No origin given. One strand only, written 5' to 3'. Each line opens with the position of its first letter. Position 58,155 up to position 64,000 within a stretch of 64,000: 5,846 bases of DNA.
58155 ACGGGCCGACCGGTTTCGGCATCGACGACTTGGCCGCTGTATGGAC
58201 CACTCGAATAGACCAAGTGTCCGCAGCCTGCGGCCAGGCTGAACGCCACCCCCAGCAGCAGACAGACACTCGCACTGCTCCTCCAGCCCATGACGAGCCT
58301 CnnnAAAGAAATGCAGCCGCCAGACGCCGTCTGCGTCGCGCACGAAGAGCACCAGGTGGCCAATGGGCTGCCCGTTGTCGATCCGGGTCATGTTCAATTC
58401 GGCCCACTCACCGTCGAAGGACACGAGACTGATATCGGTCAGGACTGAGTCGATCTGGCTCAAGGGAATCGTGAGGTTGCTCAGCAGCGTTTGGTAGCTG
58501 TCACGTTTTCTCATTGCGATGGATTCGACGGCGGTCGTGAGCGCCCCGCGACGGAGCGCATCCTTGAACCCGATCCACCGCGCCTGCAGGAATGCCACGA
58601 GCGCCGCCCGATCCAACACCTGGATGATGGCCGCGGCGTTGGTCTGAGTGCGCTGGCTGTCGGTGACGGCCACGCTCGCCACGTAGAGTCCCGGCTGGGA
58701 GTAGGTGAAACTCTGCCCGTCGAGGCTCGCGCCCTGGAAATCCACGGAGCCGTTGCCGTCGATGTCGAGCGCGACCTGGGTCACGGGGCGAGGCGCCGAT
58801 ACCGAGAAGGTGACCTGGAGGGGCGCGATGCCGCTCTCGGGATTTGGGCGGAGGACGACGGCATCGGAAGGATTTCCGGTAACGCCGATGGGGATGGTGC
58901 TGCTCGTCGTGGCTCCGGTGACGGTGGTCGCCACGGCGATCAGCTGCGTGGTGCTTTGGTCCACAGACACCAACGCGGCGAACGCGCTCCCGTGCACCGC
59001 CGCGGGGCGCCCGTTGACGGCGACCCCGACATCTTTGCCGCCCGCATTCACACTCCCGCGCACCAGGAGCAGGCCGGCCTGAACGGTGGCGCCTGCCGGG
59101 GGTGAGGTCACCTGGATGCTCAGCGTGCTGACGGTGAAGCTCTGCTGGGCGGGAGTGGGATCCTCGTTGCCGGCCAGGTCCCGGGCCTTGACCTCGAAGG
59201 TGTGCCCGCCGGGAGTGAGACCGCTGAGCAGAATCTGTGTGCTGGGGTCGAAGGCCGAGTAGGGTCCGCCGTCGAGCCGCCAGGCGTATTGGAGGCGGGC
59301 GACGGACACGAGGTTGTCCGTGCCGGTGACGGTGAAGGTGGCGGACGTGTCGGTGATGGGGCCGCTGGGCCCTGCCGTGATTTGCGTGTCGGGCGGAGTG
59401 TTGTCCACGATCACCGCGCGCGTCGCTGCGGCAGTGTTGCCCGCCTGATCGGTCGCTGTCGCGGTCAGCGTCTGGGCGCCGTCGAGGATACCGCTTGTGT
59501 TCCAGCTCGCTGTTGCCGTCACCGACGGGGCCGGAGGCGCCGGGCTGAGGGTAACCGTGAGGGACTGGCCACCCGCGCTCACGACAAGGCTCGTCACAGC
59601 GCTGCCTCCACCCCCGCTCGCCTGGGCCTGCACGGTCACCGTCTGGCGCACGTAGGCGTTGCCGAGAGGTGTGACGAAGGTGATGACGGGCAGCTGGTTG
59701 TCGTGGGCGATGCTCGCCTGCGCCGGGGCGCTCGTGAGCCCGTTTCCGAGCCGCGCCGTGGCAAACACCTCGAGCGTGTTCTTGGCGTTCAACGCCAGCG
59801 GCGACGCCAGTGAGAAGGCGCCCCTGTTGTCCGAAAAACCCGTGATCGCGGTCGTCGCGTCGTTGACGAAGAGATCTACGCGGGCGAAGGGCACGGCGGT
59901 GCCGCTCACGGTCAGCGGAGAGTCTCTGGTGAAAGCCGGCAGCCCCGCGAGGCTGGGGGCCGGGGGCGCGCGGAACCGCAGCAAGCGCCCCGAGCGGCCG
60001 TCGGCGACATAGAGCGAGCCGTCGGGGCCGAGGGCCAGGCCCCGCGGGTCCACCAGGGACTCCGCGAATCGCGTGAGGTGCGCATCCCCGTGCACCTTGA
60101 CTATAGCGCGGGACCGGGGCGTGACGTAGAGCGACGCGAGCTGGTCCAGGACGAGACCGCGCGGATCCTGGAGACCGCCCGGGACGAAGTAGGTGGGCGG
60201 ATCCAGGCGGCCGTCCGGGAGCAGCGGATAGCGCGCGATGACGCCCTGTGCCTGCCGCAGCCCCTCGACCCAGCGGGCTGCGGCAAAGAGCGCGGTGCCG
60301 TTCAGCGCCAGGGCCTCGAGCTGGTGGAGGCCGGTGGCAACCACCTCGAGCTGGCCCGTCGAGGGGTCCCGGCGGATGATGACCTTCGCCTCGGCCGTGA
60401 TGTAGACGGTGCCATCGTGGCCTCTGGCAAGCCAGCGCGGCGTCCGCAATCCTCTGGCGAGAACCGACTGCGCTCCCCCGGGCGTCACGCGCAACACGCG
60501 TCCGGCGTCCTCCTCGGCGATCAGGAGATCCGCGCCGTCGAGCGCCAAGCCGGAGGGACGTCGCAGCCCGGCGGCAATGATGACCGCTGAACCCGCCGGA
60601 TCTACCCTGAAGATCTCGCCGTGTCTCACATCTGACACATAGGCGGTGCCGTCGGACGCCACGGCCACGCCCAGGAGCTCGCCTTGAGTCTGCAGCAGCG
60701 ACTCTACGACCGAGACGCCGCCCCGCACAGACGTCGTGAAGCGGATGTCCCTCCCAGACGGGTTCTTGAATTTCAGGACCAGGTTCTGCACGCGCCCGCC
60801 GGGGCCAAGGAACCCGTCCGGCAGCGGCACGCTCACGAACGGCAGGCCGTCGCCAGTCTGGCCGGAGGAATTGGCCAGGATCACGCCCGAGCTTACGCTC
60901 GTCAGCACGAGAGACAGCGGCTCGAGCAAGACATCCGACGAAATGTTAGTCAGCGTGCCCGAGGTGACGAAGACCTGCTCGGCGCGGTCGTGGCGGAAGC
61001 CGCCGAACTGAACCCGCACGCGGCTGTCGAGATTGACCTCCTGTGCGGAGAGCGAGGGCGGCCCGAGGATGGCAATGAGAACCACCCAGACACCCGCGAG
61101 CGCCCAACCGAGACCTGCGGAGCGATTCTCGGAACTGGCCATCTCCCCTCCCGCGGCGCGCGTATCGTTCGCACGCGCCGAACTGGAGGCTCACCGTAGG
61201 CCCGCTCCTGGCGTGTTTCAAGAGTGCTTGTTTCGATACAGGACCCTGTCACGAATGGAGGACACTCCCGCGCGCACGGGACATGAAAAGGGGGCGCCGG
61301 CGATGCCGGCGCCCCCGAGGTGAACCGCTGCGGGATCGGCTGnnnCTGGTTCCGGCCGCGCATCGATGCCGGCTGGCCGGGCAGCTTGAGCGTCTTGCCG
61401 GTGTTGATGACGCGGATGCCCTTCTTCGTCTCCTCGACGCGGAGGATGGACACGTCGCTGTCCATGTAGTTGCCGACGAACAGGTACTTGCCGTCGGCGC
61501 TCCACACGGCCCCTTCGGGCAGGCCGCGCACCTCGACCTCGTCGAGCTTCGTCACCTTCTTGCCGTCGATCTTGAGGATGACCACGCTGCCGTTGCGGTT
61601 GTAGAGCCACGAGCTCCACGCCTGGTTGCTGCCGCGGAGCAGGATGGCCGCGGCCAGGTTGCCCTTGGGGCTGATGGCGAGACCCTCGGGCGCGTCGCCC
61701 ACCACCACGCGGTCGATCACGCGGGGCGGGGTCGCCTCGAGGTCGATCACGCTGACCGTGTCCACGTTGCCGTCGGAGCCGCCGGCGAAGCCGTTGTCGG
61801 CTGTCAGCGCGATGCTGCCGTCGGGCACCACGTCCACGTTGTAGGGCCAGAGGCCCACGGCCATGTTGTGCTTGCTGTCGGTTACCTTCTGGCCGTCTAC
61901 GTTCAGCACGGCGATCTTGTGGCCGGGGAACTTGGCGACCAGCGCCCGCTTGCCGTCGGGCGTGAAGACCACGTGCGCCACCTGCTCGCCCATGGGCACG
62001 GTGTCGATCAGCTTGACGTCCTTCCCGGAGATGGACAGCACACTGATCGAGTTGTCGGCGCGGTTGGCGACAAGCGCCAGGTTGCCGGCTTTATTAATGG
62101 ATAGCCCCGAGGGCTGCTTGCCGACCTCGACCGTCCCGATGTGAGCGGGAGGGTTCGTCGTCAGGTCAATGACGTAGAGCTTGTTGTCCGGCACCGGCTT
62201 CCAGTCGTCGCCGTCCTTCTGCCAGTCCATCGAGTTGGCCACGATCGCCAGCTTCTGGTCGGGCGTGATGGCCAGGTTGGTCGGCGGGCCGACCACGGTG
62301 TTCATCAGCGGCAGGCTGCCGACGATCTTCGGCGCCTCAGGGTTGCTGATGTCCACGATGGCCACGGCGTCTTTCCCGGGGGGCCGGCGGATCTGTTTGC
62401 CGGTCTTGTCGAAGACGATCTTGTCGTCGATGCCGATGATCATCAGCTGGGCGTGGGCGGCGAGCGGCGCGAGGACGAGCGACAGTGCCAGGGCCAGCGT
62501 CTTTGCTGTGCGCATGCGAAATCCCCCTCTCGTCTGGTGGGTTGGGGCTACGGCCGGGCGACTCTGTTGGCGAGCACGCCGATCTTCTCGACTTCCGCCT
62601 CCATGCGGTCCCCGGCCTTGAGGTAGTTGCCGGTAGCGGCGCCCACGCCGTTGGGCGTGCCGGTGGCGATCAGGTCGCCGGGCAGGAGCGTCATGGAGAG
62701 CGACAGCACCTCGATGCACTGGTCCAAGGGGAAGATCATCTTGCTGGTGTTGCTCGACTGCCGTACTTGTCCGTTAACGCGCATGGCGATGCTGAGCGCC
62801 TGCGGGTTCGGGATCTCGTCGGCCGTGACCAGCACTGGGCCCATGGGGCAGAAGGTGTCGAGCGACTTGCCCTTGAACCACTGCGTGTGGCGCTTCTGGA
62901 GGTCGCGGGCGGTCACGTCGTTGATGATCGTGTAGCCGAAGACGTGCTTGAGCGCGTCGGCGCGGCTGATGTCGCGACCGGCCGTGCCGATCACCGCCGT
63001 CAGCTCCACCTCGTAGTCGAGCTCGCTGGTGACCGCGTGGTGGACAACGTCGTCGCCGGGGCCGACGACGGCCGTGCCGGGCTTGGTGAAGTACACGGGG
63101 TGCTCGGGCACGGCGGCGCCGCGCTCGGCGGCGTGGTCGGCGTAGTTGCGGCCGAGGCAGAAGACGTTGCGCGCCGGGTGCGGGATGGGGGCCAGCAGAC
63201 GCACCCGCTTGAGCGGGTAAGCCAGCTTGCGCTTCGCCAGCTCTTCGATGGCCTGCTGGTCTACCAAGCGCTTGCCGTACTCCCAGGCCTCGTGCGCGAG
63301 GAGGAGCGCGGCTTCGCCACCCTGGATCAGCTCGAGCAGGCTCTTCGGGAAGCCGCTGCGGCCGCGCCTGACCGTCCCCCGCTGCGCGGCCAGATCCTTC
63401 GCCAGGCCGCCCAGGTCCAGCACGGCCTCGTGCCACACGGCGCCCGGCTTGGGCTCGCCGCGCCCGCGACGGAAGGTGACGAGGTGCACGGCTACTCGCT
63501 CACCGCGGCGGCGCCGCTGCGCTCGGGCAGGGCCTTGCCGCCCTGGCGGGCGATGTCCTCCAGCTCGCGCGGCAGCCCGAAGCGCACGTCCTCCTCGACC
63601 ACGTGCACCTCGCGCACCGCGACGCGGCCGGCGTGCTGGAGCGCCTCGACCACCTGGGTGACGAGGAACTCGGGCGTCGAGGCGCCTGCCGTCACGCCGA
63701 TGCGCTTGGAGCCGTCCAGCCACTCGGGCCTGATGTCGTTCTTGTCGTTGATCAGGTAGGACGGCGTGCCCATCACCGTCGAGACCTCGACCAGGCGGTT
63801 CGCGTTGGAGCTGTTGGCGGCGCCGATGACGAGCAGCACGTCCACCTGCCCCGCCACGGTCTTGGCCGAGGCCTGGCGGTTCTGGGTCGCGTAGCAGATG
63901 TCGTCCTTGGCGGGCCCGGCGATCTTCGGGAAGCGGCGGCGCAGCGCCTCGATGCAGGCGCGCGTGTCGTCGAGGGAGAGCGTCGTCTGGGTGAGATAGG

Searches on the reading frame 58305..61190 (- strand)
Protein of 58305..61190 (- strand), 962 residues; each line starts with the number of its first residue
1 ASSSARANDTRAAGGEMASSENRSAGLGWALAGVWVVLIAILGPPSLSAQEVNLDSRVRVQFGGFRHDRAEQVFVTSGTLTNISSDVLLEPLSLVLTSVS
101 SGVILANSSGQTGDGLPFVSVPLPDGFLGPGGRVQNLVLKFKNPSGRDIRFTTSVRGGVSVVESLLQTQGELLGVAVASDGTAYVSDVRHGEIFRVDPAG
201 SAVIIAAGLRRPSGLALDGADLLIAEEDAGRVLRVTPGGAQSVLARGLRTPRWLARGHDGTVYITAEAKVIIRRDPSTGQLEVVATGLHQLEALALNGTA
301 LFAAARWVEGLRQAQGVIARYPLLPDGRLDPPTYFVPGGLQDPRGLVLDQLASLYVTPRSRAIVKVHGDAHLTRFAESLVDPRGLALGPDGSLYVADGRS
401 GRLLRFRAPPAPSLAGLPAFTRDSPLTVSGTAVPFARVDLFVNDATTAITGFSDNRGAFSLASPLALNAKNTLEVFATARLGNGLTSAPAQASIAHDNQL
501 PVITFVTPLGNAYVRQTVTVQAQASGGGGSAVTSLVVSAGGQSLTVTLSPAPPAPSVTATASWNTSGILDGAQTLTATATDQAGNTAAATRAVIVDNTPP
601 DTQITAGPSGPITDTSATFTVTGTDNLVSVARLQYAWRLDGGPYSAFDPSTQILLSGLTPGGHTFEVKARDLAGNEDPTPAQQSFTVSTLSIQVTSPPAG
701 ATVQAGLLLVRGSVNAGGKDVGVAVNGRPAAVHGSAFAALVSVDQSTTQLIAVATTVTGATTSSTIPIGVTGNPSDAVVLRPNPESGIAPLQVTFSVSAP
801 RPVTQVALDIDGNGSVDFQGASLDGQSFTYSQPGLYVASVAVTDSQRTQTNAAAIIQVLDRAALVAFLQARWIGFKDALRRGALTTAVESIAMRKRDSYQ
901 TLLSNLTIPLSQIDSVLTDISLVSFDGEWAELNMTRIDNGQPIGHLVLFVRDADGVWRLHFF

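Call 32: search_protein_families(library=pfam, proteins=[window:58305-61190:-], max_evalue=0.00001)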
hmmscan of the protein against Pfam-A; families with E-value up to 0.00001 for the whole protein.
window:58305-61190:- (962 aa): 2 families
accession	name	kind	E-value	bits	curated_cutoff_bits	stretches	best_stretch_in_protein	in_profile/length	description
PF01436.27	NHL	-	1.2e-10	41.3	20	0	381-406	3-28/28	NHL repeat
PF19077.6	Big_13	-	2e-08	35.1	27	0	560-596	61-101/102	Bacterial Ig-like domain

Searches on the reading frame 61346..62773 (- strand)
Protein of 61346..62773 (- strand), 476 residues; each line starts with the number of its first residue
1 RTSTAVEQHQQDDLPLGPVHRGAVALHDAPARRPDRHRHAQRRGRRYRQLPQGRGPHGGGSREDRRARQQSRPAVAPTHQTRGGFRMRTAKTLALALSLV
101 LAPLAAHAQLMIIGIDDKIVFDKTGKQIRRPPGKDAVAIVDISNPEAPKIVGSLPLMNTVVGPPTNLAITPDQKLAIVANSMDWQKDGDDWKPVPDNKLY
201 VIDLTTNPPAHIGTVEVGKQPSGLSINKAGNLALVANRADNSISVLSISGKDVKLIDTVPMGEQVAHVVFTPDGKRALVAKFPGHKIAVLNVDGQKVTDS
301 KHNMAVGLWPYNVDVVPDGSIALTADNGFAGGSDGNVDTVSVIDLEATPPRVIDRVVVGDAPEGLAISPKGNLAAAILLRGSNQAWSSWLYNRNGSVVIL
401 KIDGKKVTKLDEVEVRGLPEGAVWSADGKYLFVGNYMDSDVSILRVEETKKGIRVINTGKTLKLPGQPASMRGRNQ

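Call 32: search_protein_families(library=pfam, proteins=[window:61346-62773:-], max_evalue=0.00001)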
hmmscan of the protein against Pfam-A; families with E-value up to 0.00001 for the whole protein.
window:61346-62773:- (476 aa): 1 family
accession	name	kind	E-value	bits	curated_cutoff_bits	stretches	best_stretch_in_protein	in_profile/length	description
PF10282.15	Lactonase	-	1.1e-11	45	21.7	1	215-296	240-324/344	Lactonase, 7-bladed beta-propeller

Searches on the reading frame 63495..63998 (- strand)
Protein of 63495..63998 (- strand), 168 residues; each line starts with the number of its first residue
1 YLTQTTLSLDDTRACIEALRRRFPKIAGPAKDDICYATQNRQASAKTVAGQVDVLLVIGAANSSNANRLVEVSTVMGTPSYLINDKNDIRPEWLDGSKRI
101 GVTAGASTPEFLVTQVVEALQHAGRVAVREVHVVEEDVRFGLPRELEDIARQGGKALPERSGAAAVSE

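Call 32: search_protein_families(library=pfam, proteins=[window:63495-63998:-], max_evalue=0.00001)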
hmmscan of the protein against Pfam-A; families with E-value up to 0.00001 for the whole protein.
window:63495-63998:- (168 aa): 1 family
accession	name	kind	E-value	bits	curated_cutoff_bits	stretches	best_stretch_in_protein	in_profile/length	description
PF02401.23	LYTB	-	4.2e-40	138.1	24.5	1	1-121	149-267/267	LytB protein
